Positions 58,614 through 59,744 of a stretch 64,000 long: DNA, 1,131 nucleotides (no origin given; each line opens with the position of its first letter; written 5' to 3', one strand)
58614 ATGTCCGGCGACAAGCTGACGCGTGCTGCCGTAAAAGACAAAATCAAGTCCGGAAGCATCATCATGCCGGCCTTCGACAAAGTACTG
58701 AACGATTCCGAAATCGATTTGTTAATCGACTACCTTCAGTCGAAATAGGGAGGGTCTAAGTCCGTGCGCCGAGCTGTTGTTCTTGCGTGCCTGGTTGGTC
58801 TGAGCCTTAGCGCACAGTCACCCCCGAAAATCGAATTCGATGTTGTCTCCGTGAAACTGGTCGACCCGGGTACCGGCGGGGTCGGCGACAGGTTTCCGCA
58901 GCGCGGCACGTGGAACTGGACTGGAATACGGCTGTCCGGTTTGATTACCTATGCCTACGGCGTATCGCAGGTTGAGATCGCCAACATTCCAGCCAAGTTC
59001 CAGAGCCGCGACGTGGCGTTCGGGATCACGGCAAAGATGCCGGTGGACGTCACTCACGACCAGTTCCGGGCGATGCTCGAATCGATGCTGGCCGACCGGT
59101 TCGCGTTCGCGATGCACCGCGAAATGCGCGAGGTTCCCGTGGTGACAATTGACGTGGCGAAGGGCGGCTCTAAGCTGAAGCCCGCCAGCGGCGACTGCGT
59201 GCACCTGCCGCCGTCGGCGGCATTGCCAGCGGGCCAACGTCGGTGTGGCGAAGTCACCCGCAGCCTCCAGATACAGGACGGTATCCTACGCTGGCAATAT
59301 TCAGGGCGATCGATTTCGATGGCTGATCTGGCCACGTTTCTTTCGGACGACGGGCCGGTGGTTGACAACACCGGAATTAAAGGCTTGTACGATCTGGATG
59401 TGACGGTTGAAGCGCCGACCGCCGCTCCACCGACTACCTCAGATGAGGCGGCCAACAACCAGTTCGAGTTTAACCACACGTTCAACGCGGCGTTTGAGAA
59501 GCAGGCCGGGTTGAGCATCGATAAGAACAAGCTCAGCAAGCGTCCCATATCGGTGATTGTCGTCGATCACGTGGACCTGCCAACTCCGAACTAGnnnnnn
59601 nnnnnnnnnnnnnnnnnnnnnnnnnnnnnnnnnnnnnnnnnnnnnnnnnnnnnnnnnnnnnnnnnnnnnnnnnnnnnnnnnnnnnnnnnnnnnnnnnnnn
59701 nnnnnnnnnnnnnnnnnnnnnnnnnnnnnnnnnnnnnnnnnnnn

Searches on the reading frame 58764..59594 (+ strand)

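Call 15: search_protein_families(library=pfam, proteins=[window:58764-59594:+], max_evalue=0.001)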
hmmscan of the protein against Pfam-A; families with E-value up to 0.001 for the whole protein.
window:58764-59594:+ (276 aa): 1 family
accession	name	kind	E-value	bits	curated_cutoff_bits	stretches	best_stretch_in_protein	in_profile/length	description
PF12543.13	DUF3738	-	9.1e-33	114.4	22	1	60-270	3-190/190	Protein of unknown function (DUF3738)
